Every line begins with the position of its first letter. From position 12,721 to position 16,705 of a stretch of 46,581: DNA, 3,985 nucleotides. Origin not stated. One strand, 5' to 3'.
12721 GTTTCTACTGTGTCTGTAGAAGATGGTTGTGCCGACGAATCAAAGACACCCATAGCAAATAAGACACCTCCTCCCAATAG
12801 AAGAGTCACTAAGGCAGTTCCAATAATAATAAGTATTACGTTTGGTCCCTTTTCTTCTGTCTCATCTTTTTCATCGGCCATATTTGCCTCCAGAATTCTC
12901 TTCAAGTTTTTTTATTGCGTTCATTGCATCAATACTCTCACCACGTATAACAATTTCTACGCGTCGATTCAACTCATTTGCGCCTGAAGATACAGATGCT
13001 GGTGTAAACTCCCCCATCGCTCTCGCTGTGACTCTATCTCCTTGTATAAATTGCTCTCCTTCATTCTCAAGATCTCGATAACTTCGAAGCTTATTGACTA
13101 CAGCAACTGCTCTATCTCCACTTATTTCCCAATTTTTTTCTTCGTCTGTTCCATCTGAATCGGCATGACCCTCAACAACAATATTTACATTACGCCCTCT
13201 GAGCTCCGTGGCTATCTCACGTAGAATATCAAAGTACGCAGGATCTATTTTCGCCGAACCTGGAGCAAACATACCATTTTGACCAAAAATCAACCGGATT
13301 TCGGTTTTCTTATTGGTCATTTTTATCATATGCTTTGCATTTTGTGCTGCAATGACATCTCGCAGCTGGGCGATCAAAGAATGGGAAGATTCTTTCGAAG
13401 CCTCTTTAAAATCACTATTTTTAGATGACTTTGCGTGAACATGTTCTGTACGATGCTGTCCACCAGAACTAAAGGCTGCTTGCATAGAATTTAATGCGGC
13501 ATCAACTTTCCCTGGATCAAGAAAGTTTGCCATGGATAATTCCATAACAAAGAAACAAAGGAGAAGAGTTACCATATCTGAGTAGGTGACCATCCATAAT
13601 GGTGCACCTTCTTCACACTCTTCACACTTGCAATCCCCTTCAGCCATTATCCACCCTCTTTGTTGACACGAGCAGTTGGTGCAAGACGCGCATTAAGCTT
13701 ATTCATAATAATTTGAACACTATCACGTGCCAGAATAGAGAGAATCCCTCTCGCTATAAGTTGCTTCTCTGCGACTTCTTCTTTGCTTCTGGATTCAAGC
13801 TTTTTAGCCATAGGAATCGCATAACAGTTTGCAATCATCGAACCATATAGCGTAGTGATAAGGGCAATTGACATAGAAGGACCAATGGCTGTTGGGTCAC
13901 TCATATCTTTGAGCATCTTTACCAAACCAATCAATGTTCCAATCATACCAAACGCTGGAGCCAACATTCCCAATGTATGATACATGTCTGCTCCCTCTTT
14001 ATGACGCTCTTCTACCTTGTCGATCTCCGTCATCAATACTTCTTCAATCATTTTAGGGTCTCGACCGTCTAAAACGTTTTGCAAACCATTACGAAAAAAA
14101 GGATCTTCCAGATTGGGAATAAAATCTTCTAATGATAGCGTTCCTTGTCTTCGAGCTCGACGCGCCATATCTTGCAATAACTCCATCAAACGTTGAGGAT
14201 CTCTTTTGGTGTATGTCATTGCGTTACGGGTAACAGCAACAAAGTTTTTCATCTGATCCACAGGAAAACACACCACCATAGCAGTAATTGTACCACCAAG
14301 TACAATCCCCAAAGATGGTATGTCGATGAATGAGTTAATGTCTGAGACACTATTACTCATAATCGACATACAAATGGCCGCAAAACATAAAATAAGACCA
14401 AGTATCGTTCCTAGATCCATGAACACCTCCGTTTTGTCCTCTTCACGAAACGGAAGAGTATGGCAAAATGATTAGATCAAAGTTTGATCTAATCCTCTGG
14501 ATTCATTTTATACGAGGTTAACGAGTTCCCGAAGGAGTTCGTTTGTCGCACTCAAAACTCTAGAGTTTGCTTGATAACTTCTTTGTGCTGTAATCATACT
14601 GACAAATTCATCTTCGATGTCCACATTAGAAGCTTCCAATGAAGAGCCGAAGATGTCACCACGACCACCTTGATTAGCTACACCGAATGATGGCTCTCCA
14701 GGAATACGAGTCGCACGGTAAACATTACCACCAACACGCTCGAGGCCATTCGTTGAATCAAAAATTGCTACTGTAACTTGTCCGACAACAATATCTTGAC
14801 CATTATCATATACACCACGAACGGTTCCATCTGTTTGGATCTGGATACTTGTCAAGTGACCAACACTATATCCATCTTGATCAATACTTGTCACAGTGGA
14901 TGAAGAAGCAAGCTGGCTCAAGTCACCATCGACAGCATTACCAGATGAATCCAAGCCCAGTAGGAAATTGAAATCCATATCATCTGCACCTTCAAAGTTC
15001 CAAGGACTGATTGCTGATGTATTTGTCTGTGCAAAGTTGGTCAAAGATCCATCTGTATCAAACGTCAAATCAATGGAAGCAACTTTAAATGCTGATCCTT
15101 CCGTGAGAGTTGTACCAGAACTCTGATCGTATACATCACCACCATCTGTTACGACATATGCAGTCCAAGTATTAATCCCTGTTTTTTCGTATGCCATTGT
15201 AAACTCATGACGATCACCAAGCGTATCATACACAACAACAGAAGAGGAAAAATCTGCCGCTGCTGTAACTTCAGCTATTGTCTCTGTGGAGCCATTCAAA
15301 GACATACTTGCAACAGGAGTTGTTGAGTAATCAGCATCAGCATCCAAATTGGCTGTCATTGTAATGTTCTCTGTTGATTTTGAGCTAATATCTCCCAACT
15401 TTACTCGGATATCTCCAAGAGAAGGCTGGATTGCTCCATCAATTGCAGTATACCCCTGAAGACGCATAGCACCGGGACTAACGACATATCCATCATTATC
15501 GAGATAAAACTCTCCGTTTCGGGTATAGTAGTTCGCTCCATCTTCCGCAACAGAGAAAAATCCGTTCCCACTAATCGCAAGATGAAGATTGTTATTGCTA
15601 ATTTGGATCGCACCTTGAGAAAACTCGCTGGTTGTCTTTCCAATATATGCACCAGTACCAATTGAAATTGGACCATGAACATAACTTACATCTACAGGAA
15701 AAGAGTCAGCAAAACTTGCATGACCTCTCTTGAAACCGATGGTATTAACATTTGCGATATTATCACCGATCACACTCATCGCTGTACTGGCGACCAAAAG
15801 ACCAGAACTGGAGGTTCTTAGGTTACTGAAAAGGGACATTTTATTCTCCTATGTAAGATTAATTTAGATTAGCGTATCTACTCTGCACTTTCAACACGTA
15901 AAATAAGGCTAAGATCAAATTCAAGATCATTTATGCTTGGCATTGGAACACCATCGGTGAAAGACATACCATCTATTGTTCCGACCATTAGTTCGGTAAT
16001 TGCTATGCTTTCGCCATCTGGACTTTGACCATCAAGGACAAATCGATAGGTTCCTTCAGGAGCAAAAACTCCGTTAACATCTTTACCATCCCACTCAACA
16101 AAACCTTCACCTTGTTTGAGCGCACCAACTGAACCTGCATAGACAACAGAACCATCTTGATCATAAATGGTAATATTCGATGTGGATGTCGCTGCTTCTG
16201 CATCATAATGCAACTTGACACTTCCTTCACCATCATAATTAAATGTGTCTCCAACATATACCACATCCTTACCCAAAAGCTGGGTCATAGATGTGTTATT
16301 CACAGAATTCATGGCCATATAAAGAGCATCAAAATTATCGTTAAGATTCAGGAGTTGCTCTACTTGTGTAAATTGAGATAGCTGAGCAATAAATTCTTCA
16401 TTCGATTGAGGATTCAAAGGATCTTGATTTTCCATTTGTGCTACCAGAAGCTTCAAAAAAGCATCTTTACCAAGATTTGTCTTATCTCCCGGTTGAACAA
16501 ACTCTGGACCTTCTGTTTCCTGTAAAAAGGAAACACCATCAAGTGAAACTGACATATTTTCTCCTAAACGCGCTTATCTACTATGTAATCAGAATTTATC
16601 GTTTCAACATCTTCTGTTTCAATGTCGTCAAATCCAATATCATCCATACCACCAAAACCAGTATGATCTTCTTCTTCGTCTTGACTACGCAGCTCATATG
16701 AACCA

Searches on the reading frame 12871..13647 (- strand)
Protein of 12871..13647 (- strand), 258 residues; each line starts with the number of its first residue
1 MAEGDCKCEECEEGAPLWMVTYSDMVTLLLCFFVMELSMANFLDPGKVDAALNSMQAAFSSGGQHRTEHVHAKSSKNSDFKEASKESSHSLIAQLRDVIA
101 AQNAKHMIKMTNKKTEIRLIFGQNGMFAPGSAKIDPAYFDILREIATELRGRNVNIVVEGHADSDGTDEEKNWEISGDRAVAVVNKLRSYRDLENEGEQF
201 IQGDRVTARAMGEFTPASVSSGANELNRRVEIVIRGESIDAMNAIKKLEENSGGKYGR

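Call 31: search_protein_families(library=pfam, proteins=[window:12871-13647:-], max_evalue=0.001)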
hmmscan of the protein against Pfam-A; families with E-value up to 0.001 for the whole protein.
window:12871-13647:- (258 aa): 2 families
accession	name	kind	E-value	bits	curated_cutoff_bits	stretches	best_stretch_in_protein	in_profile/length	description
PF13677.11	MotB_plug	-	1.8e-14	53.5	24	1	7-59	6-58/58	Membrane MotB of proton-channel complex MotA/MotB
PF00691.25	OmpA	-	7.5e-14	52.3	27.2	1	126-226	1-94/98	OmpA family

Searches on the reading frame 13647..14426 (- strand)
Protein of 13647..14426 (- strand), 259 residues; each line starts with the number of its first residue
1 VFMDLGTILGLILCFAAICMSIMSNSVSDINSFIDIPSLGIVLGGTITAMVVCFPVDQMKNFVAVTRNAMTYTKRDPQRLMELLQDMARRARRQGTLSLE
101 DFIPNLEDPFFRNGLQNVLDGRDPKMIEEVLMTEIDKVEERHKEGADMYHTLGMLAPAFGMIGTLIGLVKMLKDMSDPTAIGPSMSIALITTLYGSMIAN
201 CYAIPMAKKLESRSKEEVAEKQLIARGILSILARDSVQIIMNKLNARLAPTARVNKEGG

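Call 31: search_protein_families(library=pfam, proteins=[window:13647-14426:-], max_evalue=0.001)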
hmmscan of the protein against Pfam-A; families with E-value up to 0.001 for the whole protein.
window:13647-14426:- (259 aa): 2 families
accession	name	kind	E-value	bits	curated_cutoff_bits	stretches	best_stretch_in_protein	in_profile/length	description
PF01618.21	MotA_ExbB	-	2.1e-33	115.2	22.9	1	105-221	4-125/127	MotA/TolQ/ExbB proton channel family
PF20560.3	MotA_N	-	0.00016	22.3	27.3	1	8-95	1-91/91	Motility protein A N-terminal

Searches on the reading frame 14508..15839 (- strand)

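Call 31: search_protein_families(library=pfam, proteins=[window:14508-15839:-], max_evalue=0.001)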
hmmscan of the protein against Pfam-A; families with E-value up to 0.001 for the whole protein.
window:14508-15839:- (443 aa): 4 families
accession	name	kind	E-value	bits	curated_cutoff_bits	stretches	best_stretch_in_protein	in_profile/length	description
PF07559.19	FlgE_D2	-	9.1e-18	65.5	22.7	1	193-324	18-142/142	Flagellar basal body protein FlaE D2 domain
PF06429.18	Flg_bbr_C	-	1.1e-15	57.2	23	1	400-442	4-46/46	Flagellar basal body rod FlgEFG protein C-terminal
PF22692.1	LlgE_F_G_D1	-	2.5e-13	50.4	27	1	88-136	1-44/64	Flagellar hook protein FlgE/F/G D1 domain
PF00460.25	Flg_bb_rod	-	1.5e-07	31.7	20.7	1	7-37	1-31/31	Flagella basal body rod protein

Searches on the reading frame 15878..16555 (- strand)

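Call 31: search_protein_families(library=pfam, proteins=[window:15878-16555:-], max_evalue=0.001)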
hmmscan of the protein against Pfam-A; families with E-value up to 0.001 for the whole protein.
window:15878-16555:- (225 aa): 3 families
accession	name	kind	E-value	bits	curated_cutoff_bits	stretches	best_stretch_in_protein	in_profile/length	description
PF03963.19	FlgD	-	5.3e-21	75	27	1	24-76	22-74/75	Flagellar hook capping protein - N-terminal region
PF13860.13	FlgD_ig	-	4.4e-13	49.4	27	1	102-177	1-76/79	FlgD Ig-like domain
PF13585.12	CHU_C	-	0.0002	21.9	27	1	122-176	25-72/86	CHU_C Type IX secretion signal domain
